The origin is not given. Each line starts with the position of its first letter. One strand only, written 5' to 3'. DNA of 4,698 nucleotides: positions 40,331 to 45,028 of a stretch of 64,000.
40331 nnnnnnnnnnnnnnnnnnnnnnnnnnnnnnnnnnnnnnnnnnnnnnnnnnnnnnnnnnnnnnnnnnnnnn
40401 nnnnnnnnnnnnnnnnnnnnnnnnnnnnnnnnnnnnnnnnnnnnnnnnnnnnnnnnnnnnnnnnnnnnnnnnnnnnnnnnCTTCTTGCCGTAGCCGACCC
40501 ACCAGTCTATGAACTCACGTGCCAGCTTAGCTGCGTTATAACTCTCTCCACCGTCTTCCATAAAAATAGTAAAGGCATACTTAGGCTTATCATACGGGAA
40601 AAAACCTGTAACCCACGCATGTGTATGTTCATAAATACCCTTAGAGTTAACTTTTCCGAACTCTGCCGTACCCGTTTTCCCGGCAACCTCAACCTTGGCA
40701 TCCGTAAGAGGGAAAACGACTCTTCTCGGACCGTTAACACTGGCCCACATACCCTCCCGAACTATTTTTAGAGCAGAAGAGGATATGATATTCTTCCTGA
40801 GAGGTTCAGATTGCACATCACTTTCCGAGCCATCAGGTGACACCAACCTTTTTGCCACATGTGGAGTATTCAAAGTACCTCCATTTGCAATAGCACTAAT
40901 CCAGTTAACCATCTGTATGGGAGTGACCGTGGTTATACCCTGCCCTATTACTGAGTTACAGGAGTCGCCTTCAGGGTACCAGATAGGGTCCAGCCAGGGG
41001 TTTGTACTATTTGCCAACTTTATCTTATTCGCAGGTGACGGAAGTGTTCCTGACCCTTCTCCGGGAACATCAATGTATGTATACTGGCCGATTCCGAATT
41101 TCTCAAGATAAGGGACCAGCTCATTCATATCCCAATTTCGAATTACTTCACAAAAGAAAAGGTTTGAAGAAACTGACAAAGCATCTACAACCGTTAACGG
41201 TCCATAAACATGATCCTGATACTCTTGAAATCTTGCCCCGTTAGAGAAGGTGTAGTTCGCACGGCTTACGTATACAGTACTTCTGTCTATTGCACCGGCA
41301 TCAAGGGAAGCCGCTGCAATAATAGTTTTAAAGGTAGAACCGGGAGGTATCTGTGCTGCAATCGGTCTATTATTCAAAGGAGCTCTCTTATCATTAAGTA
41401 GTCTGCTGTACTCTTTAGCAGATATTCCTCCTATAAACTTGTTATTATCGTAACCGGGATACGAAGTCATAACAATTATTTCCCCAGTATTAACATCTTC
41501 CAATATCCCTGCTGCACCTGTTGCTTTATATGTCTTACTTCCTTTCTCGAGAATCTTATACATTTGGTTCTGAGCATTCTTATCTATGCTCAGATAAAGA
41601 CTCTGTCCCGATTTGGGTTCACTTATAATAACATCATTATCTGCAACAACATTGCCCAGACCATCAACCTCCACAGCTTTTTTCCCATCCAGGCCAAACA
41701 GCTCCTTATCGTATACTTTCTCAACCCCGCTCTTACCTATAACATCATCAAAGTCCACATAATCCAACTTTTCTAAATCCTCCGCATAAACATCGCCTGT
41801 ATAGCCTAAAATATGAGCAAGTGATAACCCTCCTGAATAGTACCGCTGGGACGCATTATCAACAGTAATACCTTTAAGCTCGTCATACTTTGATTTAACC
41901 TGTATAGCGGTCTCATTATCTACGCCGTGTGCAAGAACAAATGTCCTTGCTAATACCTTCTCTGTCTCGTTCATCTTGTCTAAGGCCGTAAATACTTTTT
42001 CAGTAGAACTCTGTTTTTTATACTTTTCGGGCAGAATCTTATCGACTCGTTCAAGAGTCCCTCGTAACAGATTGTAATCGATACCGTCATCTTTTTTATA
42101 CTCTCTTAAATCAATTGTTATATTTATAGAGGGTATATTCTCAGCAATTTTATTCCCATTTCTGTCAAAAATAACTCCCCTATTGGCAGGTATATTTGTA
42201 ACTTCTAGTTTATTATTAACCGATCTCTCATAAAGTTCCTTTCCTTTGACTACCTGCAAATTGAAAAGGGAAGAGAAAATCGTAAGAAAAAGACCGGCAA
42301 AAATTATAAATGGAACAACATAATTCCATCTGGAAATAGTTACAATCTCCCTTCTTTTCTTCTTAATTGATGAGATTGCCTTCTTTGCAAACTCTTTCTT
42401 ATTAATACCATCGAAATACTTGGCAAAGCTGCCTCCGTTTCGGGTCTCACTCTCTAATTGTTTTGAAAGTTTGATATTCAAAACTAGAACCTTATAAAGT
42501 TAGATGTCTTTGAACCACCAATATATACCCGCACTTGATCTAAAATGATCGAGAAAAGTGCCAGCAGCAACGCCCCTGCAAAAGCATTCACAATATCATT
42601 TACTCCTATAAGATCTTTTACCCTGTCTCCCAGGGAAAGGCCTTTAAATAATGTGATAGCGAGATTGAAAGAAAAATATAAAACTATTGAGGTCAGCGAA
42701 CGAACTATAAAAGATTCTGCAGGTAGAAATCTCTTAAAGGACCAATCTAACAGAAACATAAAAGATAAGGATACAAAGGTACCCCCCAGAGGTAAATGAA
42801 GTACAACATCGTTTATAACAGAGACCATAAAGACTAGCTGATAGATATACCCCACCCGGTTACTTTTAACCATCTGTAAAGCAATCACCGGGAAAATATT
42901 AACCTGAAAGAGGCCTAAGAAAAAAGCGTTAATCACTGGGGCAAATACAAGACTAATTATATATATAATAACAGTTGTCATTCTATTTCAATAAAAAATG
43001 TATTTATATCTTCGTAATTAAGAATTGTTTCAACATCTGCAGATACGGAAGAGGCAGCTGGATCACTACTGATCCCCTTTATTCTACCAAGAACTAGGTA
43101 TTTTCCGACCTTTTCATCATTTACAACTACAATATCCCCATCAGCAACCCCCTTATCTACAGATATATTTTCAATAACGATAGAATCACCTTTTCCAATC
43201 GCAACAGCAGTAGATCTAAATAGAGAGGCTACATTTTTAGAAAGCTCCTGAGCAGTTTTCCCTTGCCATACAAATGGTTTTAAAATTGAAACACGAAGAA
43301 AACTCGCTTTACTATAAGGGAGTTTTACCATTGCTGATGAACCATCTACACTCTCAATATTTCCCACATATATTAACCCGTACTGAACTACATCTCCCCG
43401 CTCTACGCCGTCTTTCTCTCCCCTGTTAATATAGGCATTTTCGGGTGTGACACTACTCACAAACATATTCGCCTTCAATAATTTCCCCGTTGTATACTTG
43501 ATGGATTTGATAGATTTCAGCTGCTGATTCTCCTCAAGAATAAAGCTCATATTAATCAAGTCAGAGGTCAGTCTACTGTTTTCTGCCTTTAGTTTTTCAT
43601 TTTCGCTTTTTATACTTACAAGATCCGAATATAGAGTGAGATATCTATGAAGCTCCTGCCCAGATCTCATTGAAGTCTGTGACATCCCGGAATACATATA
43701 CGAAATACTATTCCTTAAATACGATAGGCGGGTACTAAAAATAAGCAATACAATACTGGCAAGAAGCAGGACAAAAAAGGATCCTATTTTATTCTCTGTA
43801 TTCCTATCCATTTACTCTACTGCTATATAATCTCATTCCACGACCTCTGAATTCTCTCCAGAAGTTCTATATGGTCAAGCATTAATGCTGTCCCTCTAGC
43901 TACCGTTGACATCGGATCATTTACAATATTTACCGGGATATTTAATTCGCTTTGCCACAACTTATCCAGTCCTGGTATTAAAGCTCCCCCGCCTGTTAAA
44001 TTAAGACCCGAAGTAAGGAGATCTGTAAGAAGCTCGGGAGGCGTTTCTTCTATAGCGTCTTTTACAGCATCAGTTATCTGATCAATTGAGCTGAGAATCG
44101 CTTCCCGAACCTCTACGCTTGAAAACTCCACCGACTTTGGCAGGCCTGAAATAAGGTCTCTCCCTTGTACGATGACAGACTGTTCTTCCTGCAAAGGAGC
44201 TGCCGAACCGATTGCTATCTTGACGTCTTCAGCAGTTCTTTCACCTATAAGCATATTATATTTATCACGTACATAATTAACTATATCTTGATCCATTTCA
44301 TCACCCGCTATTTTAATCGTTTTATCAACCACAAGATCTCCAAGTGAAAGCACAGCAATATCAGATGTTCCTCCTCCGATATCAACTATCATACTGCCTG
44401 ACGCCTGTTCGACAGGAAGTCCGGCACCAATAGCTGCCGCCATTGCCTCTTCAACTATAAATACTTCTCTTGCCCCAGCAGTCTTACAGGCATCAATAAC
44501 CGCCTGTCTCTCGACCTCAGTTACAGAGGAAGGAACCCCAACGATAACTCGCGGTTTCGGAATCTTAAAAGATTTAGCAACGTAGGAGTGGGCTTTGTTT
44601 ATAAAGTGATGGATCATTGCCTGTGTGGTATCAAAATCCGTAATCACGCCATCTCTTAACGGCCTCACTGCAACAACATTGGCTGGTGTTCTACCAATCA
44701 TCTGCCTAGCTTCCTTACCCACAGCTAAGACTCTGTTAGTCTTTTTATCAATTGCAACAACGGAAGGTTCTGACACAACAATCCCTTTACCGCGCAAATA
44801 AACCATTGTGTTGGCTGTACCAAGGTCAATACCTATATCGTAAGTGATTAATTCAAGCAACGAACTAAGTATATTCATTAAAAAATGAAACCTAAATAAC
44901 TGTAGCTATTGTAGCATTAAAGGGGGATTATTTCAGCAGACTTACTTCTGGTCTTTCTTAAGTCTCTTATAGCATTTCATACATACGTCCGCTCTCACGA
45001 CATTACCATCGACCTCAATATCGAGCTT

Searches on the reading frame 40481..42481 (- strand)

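Call 102: search_protein_families(library=pfam, proteins=[window:40481-42481:-], max_evalue=0.00001)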
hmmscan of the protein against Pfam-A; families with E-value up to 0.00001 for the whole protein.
window:40481-42481:- (667 aa): 2 families
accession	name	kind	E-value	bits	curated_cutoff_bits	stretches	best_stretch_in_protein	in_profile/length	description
PF00905.27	Transpeptidase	-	1.2e-59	202.4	22.1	1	326-656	4-296/299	Penicillin binding protein transpeptidase domain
PF03717.20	PBP_dimer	-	6.4e-36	124.9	24.4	1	97-280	2-177/180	Penicillin-binding Protein dimerisation domain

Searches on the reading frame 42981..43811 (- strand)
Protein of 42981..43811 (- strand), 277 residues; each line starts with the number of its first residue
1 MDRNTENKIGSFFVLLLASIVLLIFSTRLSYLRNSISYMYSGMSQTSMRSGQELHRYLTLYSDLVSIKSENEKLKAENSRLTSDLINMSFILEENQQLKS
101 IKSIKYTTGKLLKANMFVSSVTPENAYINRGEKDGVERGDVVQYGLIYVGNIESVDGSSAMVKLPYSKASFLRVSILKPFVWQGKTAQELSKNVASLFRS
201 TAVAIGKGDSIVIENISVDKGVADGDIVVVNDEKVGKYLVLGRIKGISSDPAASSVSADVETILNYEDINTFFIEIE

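Call 102: search_protein_families(library=pfam, proteins=[window:42981-43811:-], max_evalue=0.00001)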
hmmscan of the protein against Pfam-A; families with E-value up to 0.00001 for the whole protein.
window:42981-43811:- (277 aa): 1 family
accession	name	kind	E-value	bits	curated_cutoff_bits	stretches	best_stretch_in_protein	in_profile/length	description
PF04085.20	MreC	-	3.7e-09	37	28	1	126-274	13-145/147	Rod shape-determining protein MreC, barrel core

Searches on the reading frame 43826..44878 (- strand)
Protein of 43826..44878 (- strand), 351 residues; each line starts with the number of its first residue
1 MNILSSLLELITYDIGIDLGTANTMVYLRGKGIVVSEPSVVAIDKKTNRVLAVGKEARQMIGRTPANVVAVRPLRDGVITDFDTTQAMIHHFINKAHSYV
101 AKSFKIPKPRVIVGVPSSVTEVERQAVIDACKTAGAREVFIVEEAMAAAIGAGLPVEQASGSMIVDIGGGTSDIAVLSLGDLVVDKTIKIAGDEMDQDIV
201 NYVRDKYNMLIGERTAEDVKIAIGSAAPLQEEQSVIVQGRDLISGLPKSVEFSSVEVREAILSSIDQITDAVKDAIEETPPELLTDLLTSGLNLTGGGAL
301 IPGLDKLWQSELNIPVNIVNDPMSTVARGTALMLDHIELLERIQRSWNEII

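Call 102: search_protein_families(library=pfam, proteins=[window:43826-44878:-], max_evalue=0.00001)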
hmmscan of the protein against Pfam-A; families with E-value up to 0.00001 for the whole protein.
window:43826-44878:- (351 aa): 5 families
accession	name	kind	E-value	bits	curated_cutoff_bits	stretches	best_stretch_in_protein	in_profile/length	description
PF06723.19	MreB_Mbl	-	1.8e-137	458.1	27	1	14-340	3-325/327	MreB/Mbl protein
PF00012.26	HSP70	-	1.3e-15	57.1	20.6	1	93-209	122-240/599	Hsp70 protein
PF14450.12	FtsA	-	1.3e-11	45.3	31.8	1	164-321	2-112/127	Cell division protein FtsA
PF00022.25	Actin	-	2.9e-08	33.2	27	0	38-206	31-190/410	Actin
PF11104.14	PilM_2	-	4.1e-06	26.4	27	0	293-320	279-306/340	Type IV pilus assembly protein PilM;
